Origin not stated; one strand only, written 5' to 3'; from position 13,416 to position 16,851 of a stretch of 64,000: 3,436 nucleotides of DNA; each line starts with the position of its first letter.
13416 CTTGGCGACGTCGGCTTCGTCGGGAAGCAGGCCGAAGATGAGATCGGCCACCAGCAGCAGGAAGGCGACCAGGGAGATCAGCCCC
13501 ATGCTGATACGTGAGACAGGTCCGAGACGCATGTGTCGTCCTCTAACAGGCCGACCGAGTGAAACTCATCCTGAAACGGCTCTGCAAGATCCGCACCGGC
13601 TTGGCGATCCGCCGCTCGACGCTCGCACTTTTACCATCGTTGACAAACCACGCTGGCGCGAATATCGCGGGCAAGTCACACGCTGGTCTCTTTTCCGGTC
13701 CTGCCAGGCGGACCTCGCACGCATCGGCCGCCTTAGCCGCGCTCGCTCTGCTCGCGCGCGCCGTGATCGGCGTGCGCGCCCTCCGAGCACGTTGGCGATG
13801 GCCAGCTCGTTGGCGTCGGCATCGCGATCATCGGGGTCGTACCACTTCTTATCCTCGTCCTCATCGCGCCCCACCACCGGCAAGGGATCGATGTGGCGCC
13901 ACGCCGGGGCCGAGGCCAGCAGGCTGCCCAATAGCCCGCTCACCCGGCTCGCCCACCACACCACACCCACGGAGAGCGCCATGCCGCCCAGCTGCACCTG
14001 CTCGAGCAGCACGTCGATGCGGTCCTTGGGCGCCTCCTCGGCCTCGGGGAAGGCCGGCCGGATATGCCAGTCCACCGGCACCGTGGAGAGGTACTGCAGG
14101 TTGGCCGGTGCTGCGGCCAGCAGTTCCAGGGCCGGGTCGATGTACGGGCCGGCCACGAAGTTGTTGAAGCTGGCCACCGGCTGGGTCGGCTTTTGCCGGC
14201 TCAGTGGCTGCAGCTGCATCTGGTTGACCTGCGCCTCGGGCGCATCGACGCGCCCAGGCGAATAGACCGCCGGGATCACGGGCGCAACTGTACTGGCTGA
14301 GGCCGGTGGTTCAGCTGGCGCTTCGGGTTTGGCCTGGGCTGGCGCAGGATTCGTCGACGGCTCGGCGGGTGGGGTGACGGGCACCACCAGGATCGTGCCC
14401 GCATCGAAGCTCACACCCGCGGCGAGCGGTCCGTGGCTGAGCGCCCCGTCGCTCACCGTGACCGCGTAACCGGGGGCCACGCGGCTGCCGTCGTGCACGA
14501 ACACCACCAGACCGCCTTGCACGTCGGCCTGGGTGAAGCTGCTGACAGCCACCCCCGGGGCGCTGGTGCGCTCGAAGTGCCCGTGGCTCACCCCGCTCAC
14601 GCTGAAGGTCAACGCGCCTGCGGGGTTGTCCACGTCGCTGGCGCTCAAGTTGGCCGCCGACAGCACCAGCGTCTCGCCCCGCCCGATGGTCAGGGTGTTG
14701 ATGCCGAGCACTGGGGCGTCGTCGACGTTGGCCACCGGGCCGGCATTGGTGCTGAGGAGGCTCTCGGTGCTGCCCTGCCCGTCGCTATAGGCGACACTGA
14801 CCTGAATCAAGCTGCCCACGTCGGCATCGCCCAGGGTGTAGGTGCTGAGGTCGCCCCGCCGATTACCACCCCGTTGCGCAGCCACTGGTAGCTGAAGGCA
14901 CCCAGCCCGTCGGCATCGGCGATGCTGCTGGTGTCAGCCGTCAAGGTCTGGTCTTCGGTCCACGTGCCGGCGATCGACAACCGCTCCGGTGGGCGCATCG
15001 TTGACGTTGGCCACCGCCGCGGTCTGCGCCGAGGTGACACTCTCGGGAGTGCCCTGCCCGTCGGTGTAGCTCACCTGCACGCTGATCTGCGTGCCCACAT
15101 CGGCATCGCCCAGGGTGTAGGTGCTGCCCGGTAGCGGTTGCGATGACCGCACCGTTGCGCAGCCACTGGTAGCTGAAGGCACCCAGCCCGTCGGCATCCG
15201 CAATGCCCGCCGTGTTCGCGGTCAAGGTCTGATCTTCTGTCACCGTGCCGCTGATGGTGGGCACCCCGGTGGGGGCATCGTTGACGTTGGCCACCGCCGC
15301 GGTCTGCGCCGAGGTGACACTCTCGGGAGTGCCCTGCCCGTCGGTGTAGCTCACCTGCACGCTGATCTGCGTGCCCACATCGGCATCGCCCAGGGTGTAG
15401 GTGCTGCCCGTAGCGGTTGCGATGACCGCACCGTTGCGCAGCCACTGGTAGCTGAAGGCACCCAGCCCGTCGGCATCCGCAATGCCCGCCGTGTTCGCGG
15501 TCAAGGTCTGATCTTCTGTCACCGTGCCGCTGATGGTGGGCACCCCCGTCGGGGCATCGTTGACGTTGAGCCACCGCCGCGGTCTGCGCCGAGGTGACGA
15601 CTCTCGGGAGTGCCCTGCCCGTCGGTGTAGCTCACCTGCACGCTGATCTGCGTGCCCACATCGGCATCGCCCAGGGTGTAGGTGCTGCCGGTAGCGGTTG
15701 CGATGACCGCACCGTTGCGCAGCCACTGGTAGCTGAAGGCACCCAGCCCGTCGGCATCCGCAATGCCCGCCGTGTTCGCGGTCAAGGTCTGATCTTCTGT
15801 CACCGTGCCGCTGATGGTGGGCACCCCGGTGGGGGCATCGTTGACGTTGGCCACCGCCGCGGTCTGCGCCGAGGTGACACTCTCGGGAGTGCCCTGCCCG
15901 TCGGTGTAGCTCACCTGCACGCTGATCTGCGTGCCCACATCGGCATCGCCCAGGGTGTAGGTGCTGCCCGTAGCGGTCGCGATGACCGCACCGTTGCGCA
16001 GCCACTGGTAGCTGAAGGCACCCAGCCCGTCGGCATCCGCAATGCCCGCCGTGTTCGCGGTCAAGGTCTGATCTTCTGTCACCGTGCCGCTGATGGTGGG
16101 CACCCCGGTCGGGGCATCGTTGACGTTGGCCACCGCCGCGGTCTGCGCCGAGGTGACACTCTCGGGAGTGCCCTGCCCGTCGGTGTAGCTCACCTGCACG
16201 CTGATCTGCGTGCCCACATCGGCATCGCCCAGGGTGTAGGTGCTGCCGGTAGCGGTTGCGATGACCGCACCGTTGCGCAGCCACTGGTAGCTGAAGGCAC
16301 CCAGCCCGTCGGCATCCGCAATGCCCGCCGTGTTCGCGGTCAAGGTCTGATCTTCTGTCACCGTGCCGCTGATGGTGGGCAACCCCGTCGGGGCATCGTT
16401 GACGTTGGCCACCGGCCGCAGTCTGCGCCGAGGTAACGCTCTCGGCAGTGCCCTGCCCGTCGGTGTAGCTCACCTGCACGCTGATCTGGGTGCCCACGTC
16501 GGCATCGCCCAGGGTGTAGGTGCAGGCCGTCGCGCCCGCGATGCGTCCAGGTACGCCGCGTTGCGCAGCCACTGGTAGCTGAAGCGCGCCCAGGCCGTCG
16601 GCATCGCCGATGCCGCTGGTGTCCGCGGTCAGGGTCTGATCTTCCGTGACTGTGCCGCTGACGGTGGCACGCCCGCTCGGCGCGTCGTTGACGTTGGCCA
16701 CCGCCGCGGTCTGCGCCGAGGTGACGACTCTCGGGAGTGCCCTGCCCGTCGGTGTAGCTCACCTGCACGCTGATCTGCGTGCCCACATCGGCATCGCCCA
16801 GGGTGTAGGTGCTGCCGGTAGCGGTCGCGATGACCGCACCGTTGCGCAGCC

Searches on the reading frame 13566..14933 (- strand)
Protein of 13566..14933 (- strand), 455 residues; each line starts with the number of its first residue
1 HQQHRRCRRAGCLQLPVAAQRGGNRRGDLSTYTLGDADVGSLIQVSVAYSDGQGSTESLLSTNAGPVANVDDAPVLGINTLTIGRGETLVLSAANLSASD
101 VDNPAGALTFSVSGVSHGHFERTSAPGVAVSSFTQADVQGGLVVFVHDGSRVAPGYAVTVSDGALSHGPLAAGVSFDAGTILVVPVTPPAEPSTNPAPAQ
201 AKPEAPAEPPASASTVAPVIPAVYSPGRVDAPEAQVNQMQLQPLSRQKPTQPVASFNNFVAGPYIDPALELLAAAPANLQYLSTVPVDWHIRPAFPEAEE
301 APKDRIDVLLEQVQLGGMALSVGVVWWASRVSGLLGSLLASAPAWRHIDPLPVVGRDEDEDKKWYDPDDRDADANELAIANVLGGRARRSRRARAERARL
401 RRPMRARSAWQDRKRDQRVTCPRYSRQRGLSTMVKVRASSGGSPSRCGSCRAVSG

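Call 4: search_protein_families(library=pfam, proteins=[window:13566-14885:-], max_evalue=0.001)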
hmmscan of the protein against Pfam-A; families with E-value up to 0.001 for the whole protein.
window:13566-14885:- (439 aa): 2 families
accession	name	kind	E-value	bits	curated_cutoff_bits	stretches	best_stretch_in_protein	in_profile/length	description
PF16184.11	Cadherin_3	-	5.4e-19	68.6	25.5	1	58-148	1-94/106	Cadherin-like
PF17803.7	Cadherin_4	-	0.0009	20.2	25.1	1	51-105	7-62/71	Bacterial cadherin-like domain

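Call 22: search_protein_families(library=ncbifam, proteins=[window:13566-14933:-], max_evalue=0.01)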
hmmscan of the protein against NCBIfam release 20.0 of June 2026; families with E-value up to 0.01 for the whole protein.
window:13566-14933:- (455 aa): 0 families

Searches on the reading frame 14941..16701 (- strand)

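Call 4: search_protein_families(library=pfam, proteins=[window:14941-16701:-], max_evalue=0.001)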
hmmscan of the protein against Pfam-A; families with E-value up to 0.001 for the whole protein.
window:14941-16701:- (586 aa): 1 family
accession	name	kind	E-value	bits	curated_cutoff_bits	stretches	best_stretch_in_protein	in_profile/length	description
PF23197.1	IG_AIR9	-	0.00076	19.7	27.5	0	13-76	6-69/87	AIR9 A9 domain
